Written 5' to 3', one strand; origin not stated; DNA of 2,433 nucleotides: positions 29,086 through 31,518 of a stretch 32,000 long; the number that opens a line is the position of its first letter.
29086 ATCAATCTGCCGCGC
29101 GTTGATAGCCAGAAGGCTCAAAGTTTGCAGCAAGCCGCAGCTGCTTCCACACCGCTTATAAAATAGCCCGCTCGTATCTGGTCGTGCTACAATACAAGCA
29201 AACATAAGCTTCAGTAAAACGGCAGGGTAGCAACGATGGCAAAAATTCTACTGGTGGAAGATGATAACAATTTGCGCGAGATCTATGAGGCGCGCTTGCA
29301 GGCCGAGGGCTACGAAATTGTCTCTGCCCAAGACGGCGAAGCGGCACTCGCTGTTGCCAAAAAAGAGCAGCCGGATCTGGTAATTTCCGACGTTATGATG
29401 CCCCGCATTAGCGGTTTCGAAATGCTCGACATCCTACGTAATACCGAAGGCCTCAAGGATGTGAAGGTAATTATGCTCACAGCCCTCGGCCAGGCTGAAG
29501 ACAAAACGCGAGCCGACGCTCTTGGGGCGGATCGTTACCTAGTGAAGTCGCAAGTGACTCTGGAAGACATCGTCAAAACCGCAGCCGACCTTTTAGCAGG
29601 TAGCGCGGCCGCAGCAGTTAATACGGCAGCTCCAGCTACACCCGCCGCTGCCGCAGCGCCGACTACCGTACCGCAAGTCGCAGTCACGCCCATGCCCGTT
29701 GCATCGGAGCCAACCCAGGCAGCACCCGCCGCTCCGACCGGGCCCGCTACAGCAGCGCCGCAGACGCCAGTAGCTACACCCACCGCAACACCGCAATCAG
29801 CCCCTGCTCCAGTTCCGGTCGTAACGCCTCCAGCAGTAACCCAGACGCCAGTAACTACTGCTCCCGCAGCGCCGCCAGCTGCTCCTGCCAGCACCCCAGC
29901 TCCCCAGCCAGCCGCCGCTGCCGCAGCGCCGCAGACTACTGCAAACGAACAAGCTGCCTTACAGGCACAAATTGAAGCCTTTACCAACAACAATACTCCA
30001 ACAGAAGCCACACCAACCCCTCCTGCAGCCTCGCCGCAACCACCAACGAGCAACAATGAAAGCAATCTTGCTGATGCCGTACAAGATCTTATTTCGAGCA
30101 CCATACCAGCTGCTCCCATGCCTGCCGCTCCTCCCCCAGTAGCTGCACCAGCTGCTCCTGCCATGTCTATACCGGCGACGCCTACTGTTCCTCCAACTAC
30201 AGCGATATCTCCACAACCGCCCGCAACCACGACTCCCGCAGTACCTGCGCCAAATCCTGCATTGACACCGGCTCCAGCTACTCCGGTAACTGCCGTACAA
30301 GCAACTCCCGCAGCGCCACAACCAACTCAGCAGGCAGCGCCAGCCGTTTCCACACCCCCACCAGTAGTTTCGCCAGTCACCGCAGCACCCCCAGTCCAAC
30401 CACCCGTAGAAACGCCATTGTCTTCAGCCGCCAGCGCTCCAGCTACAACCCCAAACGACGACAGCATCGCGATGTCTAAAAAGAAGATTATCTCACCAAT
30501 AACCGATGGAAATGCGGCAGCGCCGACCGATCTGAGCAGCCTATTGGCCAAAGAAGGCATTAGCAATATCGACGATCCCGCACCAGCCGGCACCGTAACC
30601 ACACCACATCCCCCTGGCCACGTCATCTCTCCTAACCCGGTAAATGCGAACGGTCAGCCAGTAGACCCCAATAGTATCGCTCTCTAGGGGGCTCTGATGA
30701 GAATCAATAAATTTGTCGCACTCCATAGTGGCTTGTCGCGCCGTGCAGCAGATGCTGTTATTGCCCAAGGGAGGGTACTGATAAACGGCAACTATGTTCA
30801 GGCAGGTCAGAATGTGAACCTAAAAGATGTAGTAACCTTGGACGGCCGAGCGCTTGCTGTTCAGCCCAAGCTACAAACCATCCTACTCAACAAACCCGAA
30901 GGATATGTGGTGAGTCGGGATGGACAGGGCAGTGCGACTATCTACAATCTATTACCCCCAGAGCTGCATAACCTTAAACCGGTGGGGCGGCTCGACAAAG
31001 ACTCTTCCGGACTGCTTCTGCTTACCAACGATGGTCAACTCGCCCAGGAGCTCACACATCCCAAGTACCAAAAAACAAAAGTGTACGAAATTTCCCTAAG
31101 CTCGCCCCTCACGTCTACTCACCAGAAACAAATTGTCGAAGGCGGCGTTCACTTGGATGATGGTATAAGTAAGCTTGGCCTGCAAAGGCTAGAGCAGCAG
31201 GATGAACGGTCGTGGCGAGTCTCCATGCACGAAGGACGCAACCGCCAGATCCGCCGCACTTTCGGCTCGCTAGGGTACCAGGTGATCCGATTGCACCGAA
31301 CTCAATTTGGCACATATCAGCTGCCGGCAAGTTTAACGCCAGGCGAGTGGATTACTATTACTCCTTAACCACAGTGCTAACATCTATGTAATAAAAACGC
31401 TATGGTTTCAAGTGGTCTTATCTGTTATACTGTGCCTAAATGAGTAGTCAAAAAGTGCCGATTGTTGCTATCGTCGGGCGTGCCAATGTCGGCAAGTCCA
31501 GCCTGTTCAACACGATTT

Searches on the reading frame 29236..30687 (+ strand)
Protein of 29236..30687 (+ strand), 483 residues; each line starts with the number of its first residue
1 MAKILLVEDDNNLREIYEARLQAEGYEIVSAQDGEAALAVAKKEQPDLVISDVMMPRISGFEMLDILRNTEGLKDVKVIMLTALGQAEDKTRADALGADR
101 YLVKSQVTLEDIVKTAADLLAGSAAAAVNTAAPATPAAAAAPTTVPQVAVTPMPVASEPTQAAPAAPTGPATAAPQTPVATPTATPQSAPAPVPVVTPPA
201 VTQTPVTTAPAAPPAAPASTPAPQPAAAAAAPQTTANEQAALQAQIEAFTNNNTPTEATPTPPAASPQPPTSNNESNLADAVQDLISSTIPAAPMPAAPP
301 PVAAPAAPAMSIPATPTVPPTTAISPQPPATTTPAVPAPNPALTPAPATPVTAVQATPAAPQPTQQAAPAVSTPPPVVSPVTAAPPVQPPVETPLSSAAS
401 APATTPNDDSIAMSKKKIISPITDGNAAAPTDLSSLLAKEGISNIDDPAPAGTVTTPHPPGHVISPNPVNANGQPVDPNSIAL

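Call 55: find_encoding_contigs(protein=window:29236-30687:+, flank=10000, max_places=6)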
Protein window:29236-30687:+ (483 aa): 2 contigs read that carry it; 1 place shown.
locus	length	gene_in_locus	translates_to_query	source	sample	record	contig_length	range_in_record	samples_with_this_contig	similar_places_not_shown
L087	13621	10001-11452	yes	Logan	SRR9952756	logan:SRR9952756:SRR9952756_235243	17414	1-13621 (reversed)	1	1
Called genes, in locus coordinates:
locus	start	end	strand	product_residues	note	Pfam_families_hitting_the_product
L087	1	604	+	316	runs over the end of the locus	PF02016:Peptidase_S66, PF17676:Peptidase_S66C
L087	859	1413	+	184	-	PF03551:PadR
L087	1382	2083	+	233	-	PF13555:AAA_29 (weak), PF00005:ABC_tran, PF13304:AAA_21 (faint)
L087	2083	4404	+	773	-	PF02687:FtsX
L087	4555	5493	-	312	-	PF00892:EamA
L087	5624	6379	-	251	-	PF00106:adh_short, PF08659:KR, PF13561:adh_short_C2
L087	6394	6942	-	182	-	PF00300:His_Phos_1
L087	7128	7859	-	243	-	-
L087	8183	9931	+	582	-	PF00989:PAS, PF08448:PAS_4, PF13426:PAS_9, PF00512:HisKA, PF02518:HATPase_c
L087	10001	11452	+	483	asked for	-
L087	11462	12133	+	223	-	PF01479:S4, PF00849:PseudoU_synth_2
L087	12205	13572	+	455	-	PF00009:GTP_EFTU, PF00071:Ras (faint), PF01926:MMR_HSR1, PF02421:FeoB_N, PF04548:AIG1, PF01926:MMR_HSR1, PF02421:FeoB_N, PF14714:KH_dom-like, +4 more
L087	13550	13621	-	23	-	?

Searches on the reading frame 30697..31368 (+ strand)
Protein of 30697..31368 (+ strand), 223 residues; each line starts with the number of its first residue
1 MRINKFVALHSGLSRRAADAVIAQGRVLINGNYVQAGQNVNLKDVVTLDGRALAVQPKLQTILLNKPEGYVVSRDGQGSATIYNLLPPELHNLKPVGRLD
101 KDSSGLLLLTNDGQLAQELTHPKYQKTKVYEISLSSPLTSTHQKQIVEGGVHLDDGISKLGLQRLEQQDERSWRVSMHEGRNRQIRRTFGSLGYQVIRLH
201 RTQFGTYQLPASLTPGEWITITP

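Call 57: find_encoding_contigs(protein=window:30697-31368:+, flank=10000, max_places=10)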
Protein window:30697-31368:+ (223 aa): 4 contigs read that carry it; 3 places shown.
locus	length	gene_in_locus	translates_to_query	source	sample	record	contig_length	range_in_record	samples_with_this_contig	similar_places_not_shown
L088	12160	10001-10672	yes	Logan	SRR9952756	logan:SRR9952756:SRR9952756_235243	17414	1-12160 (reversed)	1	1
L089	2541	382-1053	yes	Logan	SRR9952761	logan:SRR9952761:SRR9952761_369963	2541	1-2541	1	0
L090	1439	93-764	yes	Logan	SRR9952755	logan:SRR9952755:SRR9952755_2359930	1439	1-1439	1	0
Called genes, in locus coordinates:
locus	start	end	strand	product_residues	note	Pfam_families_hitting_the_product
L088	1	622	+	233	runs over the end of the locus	PF13555:AAA_29 (weak), PF00005:ABC_tran, PF13304:AAA_21 (faint)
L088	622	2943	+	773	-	PF02687:FtsX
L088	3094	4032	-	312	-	PF00892:EamA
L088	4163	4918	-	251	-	PF00106:adh_short, PF08659:KR, PF13561:adh_short_C2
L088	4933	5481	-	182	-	PF00300:His_Phos_1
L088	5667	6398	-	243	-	-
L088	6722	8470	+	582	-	PF00989:PAS, PF08448:PAS_4, PF13426:PAS_9, PF00512:HisKA, PF02518:HATPase_c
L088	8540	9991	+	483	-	-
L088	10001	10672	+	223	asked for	PF01479:S4, PF00849:PseudoU_synth_2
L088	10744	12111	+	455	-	PF00009:GTP_EFTU, PF00071:Ras (faint), PF01926:MMR_HSR1, PF02421:FeoB_N, PF04548:AIG1, PF01926:MMR_HSR1, PF02421:FeoB_N, PF14714:KH_dom-like, +4 more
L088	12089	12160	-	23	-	?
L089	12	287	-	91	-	-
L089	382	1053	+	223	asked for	PF01479:S4, PF00849:PseudoU_synth_2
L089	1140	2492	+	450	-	PF00009:GTP_EFTU (weak), PF00071:Ras (faint), PF01926:MMR_HSR1, PF02421:FeoB_N, PF04548:AIG1, PF01926:MMR_HSR1, PF02421:FeoB_N, PF14714:KH_dom-like, +4 more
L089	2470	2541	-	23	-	?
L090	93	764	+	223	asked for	PF01479:S4, PF00849:PseudoU_synth_2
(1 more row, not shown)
